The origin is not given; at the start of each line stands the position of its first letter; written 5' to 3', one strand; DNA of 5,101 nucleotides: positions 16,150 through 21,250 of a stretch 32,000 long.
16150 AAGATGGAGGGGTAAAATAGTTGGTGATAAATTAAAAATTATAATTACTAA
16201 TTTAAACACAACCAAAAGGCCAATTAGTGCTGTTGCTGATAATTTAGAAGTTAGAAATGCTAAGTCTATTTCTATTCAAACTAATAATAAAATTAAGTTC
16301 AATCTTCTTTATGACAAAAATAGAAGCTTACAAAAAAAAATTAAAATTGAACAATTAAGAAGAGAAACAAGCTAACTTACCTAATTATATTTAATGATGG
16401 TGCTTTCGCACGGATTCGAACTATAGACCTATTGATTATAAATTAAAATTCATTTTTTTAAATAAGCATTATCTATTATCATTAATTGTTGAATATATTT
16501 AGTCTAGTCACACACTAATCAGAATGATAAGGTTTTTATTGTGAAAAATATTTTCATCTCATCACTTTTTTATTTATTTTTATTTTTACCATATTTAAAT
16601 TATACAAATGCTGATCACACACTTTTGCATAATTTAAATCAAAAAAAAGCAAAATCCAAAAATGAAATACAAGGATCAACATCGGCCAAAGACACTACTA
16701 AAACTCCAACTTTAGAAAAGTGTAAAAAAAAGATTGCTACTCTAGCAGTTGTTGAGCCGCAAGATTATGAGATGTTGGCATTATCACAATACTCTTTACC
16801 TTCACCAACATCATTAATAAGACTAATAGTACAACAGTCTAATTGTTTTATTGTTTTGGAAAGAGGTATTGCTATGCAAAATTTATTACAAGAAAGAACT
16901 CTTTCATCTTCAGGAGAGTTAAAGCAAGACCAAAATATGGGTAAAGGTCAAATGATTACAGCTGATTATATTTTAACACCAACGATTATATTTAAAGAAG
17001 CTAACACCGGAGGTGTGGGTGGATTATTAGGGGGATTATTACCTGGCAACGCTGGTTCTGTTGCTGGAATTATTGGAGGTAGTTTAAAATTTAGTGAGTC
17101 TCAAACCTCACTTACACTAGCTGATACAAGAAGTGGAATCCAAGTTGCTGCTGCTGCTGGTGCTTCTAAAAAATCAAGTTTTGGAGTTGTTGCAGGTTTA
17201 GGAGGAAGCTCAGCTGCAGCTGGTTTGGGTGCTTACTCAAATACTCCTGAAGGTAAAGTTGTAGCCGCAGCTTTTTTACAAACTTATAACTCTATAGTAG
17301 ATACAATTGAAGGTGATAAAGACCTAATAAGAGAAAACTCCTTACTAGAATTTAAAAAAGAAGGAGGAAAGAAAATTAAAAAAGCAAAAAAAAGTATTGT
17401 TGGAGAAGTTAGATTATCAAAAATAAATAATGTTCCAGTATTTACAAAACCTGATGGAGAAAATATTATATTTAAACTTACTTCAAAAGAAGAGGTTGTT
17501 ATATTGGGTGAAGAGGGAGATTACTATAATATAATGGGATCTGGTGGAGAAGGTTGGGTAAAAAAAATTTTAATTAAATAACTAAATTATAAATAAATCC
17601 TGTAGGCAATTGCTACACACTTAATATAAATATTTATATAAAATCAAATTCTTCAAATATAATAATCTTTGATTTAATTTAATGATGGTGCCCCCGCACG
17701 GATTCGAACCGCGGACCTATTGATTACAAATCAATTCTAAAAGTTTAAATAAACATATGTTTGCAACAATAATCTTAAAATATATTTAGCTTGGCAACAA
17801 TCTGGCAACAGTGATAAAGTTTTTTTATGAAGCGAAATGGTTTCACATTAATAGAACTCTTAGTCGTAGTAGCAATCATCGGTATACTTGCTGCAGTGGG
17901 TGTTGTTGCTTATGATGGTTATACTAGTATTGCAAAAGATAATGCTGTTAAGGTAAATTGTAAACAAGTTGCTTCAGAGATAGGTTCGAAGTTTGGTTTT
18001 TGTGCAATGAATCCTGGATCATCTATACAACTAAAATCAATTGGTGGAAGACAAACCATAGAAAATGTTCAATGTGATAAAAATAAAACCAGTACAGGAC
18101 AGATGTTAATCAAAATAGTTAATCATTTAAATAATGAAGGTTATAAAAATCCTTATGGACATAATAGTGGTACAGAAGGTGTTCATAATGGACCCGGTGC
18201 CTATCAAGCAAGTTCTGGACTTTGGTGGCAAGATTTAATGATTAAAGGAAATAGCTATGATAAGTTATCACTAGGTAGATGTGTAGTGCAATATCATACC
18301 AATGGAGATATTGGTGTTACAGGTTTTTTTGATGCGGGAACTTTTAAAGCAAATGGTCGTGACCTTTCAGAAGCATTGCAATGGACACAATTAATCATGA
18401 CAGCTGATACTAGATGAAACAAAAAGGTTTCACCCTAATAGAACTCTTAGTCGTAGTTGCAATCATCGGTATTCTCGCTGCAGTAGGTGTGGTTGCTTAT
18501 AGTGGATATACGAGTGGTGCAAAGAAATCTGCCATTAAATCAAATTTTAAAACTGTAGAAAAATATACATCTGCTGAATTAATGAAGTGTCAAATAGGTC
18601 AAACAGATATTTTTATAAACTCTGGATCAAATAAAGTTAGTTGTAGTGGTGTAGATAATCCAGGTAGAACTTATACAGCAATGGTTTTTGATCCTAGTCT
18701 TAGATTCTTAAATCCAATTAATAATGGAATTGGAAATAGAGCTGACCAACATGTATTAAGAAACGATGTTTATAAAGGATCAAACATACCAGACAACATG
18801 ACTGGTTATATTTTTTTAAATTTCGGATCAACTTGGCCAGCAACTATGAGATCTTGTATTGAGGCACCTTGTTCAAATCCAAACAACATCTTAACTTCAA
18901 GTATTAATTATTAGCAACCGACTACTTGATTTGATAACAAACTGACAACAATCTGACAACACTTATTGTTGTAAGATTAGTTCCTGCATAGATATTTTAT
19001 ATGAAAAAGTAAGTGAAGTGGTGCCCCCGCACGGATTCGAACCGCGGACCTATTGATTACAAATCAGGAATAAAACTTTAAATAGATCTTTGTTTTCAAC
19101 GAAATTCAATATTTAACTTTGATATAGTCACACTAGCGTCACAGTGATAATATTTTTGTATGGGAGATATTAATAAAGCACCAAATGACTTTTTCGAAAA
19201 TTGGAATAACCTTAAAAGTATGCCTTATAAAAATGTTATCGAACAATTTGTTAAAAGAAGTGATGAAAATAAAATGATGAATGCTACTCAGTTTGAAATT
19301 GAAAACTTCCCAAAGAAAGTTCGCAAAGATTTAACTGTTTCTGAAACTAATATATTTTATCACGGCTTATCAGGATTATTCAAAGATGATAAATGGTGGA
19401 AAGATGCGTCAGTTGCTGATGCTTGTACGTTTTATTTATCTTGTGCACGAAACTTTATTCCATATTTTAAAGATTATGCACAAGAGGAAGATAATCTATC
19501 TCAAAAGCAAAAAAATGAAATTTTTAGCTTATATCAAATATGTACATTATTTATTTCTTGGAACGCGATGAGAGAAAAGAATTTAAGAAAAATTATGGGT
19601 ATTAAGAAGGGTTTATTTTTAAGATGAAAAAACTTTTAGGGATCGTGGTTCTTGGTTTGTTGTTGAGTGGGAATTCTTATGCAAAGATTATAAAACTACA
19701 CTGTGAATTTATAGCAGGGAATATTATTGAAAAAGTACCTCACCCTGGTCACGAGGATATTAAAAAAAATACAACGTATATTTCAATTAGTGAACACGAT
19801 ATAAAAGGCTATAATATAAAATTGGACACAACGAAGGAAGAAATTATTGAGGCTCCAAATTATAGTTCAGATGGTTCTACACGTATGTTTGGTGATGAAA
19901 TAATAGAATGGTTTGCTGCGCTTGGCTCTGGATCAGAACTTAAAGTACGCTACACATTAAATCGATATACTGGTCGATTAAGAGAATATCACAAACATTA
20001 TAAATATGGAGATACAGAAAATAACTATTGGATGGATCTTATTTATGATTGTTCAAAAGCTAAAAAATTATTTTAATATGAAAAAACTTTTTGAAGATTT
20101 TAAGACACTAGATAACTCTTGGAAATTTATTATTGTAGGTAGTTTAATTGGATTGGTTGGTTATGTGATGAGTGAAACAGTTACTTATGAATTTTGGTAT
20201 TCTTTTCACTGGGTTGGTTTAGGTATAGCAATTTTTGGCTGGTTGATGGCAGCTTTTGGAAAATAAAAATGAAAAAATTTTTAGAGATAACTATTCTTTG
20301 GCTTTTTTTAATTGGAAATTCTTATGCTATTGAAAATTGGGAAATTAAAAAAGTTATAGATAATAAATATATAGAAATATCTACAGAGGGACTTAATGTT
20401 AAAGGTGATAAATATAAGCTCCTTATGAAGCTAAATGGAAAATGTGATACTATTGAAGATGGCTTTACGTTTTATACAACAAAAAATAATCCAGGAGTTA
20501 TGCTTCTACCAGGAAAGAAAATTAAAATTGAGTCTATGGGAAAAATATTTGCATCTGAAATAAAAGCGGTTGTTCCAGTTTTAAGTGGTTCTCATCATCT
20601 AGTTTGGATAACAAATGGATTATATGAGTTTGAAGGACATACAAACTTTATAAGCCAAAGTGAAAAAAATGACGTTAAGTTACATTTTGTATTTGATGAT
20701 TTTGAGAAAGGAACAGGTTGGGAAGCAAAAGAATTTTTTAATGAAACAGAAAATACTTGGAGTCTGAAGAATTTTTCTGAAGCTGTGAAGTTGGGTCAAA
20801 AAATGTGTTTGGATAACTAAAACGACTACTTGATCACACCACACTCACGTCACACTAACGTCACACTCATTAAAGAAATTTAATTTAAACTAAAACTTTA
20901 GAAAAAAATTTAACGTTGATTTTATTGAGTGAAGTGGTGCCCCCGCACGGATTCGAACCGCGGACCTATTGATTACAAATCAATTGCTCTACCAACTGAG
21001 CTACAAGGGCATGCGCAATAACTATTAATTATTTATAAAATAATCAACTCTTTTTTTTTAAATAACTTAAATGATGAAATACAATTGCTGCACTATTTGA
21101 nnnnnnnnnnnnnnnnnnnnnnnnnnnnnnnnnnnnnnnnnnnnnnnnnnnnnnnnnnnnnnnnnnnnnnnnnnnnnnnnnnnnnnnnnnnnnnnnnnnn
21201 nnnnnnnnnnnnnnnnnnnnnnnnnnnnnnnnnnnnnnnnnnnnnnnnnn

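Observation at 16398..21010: Tandem array of three integrase-less cassettes stacked at tRNA-Thr(UGU), each starting with a copy of the tRNA 3' end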

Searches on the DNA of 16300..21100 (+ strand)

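Call 8: search_dna_similar(query=window:16300-21100:+, collection=phages, mode=distant)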
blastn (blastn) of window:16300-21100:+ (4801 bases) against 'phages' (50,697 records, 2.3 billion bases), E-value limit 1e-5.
Records with a match: 436; places in all: 443; records where one place covers at least 80% of the query: 0.
Best place of each record, by identity: 90-95% 36; 80-90% 333; 60-80% 67.
By first word of the organism name: Escherichia 86; Streptomyces 64; Flavobacterium 64; Mycobacterium 40; Enterobacter 22; Erwinia 20; Pseudomonas 16; Shigella 13; Bacillus 12; Gordonia 12; and 27 more.
By host as written in the record: Flavobacterium sp. BAL314 64; - 43; Streptomyces griseus ATCC 10137 38; Escherichia coli 36; Mycobacterium smegmatis mc2 155 27; Erwinia amylovora 11; Gordonia terrae 3612 10; Mycobacterium smegmatis mc#155 9; and 113 more.
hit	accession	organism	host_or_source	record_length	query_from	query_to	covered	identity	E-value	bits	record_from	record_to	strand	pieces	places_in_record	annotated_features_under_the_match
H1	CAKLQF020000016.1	Acinetobacter phage MD-2021a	not known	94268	1379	4704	3%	87.5%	1e-14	161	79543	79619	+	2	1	tRNA-Thr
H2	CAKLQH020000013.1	Acinetobacter phage MD-2021a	not known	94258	1379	4704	3%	87.5%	1e-14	161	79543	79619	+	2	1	tRNA-Thr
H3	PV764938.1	Sinorhizobium phage Phosso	Sinohrizobium meliloti NRRL L-50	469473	4633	4713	2%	82.7%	5e-13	84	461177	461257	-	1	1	tRNA-Thr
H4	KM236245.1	Bacillus phage Mater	Bacillus megaterium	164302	4633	4714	2%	80.5%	7e-11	77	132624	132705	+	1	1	tRNA-Thr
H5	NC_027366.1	Bacillus phage Mater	Bacillus megaterium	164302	4633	4714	2%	80.5%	7e-11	77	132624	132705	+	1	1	tRNA-Thr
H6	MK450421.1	Streptomyces phage Vash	Streptomyces griseus ATCC 10137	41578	4634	4717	2%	76.7%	2e-6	64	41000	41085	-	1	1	54: tRNA-Thr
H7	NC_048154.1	Streptomyces phage Vash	Streptomyces griseus ATCC 10137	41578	4634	4717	2%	76.7%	2e-6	64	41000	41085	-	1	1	54: tRNA-Thr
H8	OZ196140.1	Vibrio phage D181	Seawater and oysters mix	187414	4636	4714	2%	81.0%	2e-10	76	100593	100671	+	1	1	hypothetical protein (x2)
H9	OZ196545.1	Vibrio phage D148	Seawater and oysters mix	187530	4636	4714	2%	81.0%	2e-10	76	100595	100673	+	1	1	hypothetical protein (x2)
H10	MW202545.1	Caudoviricetes sp.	Manatee Spring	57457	4633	4714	2%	78.0%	4e-8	68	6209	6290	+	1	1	none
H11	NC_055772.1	Corynebacterium phage Kimchi1738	Corynebacterium vitaeruminis NCIB 9291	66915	4630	4711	2%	78.0%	4e-8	68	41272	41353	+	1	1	45: tRNA-Lys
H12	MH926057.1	Corynebacterium phage Kimchi1738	Corynebacterium vitaeruminis NCIB 9291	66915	4630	4711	2%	78.0%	4e-8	68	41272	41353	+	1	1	45: tRNA-Lys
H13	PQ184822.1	Mycobacterium phage MAckerman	Mycobacterium smegmatis mc2155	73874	4637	4716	2%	79.0%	2e-6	64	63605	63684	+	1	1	116: tRNA-Lys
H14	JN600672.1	Mycobacterium phage Fezzik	Mycobacterium smegmatis mc2 155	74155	4637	4716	2%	79.0%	2e-6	64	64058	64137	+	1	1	tRNA-Lys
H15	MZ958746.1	Mycobacterium phage Enceladus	Mycobacterium smegmatis mc#155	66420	4637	4716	2%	79.0%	2e-6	64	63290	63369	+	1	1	112: tRNA-Lys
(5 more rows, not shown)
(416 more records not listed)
